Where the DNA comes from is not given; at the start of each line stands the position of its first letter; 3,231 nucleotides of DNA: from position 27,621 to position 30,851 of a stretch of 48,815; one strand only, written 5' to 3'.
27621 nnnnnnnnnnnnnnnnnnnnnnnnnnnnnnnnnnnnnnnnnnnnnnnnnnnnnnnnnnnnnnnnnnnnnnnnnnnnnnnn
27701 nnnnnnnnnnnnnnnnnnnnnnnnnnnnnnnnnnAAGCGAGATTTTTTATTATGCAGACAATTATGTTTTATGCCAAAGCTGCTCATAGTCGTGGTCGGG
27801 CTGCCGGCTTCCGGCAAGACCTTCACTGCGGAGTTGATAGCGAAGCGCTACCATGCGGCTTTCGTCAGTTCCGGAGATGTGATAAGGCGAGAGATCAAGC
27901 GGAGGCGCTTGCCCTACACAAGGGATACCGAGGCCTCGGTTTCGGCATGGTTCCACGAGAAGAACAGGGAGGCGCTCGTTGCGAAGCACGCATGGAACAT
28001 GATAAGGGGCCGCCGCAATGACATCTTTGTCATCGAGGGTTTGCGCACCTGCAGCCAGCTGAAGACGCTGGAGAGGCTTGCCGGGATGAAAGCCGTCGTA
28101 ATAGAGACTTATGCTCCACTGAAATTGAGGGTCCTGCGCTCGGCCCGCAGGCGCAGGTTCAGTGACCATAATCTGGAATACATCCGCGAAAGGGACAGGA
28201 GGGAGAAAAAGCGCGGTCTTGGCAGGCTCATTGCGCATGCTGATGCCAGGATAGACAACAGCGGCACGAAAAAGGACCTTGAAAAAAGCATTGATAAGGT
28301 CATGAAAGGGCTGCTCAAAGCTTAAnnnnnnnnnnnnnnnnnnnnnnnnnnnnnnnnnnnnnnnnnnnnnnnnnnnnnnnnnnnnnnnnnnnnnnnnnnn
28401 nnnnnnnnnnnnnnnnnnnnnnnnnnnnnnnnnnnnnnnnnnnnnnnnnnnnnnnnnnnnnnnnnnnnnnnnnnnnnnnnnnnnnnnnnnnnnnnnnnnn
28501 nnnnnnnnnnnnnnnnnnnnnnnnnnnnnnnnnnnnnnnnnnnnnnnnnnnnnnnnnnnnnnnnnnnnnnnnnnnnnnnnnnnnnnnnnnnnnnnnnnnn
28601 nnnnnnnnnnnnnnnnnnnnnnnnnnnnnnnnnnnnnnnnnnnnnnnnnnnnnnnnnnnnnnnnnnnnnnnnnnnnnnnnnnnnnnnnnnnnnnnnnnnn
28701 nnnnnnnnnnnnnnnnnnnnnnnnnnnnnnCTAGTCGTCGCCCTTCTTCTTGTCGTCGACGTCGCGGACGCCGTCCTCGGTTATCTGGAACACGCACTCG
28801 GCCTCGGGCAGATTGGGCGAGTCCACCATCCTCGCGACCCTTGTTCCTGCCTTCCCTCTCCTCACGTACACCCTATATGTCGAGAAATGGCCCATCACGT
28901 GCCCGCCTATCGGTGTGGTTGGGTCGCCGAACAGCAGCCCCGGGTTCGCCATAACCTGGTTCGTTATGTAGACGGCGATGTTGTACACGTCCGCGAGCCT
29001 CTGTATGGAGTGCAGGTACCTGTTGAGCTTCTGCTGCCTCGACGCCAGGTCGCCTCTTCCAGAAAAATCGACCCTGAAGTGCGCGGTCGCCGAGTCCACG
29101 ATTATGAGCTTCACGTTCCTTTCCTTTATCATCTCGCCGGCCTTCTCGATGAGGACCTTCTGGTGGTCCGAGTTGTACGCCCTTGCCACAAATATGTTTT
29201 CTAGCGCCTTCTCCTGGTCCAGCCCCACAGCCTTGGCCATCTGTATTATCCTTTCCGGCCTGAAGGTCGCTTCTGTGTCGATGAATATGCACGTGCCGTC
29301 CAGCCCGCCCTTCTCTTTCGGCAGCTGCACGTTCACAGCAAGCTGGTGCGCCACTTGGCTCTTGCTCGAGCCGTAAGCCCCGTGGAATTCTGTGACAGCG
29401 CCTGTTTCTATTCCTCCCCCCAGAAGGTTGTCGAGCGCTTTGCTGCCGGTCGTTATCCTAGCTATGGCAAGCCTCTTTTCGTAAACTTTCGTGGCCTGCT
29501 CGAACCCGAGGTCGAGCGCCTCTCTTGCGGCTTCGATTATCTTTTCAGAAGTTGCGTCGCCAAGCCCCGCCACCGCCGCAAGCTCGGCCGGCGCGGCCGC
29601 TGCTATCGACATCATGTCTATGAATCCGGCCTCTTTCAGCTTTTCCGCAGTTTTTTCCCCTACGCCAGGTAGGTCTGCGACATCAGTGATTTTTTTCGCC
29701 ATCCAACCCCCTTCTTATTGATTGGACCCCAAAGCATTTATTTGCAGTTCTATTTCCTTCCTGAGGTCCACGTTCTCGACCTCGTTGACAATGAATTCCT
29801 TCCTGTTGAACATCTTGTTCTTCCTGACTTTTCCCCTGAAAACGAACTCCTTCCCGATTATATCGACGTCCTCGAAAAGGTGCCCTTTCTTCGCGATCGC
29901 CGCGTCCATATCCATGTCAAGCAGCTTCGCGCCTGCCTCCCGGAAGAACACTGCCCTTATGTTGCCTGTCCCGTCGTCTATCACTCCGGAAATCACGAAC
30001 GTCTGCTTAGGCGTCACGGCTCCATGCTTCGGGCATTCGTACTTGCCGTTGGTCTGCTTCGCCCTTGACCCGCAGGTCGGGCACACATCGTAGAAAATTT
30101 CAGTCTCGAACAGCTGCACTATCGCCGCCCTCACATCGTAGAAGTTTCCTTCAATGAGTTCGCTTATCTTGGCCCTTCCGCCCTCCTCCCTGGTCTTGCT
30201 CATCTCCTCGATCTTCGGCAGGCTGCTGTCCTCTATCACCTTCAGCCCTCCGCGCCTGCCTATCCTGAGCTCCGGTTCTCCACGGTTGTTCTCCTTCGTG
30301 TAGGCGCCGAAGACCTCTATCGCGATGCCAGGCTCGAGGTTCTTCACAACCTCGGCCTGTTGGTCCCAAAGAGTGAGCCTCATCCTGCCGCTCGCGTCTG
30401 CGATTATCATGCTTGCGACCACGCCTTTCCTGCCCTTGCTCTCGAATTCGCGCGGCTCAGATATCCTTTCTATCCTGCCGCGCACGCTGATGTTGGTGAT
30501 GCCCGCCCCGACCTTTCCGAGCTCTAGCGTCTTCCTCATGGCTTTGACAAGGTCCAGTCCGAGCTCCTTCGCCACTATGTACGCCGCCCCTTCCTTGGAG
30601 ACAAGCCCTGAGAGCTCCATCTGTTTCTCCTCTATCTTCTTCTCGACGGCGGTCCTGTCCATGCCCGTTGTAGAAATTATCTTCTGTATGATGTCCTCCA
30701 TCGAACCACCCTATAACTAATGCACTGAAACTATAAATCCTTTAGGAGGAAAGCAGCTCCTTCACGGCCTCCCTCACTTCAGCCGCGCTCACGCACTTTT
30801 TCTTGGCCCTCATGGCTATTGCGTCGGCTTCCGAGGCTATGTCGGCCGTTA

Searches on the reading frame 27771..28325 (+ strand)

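Call 5: search_protein_families(library=pfam, proteins=[window:27771-28325:+], max_evalue=0.01)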
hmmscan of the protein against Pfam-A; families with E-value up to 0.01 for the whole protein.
window:27771-28325:+ (184 aa): 7 families
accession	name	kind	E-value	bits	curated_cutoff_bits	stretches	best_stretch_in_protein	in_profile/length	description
PF13207.12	AAA_17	-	6.1e-11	43.2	27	1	9-139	1-136/136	AAA domain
PF00406.28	ADK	-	1.8e-07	31.9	26.8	1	8-141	1-131/151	Adenylate kinase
PF13671.12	AAA_33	-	2.4e-07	31.6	27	1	5-133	1-124/143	AAA domain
PF13238.12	AAA_18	-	1.1e-05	26.3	29.4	1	6-111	1-95/128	AAA domain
PF01591.24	6PF2K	-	0.00043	20.1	27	1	3-75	13-80/223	6-phosphofructo-2-kinase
PF17213.9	Hydin_ADK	-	0.0015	19.1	27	1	6-38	2-34/196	Hydin Adenylate kinase-like domain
PF13401.12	AAA_22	-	0.0097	16.7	27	0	3-40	5-44/130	AAA domain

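Call 83: search_protein_families(library=padloc, proteins=[window:27771-28325:+], max_evalue=0.001)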
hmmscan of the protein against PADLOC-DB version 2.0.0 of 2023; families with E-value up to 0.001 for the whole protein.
window:27771-28325:+ (184 aa): 1 family
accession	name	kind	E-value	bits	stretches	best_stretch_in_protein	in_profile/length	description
PDLC02911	VakA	-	7.5e-05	21.3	1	6-51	5-51/163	-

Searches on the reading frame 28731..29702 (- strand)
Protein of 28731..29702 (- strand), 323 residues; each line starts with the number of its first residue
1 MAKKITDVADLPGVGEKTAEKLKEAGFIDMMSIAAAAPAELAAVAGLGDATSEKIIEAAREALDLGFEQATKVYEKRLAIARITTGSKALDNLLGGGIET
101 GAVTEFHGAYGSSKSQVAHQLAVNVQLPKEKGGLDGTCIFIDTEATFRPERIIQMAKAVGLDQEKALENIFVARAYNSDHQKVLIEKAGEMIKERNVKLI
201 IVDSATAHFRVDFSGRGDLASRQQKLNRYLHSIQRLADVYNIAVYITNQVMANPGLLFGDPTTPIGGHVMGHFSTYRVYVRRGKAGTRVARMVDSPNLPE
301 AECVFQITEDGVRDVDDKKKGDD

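Call 5: search_protein_families(library=pfam, proteins=[window:28731-29702:-], max_evalue=0.01)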
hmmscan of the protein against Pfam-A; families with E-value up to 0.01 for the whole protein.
window:28731-29702:- (323 aa): 13 families
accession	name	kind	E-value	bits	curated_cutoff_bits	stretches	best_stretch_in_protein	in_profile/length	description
PF08423.17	Rad51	-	2.4e-98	328.7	22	1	76-314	1-243/244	Rad51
PF00154.27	RecA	-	1e-17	64.9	27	1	75-285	25-223/262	recA bacterial DNA recombination protein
PF14520.12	HHH_5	-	3e-12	47.3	27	1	7-61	3-57/57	Helix-hairpin-helix domain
PF06745.19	ATPase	-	2.6e-08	34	26.6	1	84-208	2-131/231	KaiC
PF00633.29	HHH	-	2.7e-05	24.2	24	1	6-24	11-29/30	Helix-hairpin-helix motif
PF13481.12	AAA_25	-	0.0001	22.4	27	1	80-245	12-185/195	AAA domain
PF12826.13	HHH_2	-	0.00014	22.4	27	1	12-57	9-53/64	Helix-hairpin-helix motif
PF14716.13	HHH_8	-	0.0011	19.7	30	0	7-24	49-66/73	Helix-hairpin-helix domain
PF11798.14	IMS_HHH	-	0.0011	19.5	24.4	1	7-26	12-31/32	IMS family HHH motif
PF12836.13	HHH_3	-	0.0044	17.5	27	0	35-58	10-33/65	Helix-hairpin-helix motif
PF04055.27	Radical_SAM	-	0.0047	17.6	29.5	0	16-69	91-143/166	Radical SAM superfamily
PF11731.14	Cdd1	-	0.0061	17.2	25.5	0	3-42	3-42/86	Pathogenicity locus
PF21999.2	IMS_HHH_1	-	0.0071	17.2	27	0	10-34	2-26/53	DNA polymerase-iota, thumb domain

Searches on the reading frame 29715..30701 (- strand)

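Call 73: search_protein_families(library=pfam, proteins=[window:29715-30701:-], max_evalue=0.00001)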
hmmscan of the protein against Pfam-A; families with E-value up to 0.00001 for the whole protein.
window:29715-30701:- (328 aa): 2 families
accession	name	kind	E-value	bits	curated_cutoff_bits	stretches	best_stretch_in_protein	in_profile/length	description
PF01336.31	tRNA_anti-codon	-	9.8e-12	45.1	27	1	71-147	1-69/75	OB-fold nucleic acid binding domain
PF08646.16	Rep_fac-A_C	-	4.6e-11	43.1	28.5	1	187-318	1-144/146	Replication factor-A C terminal domain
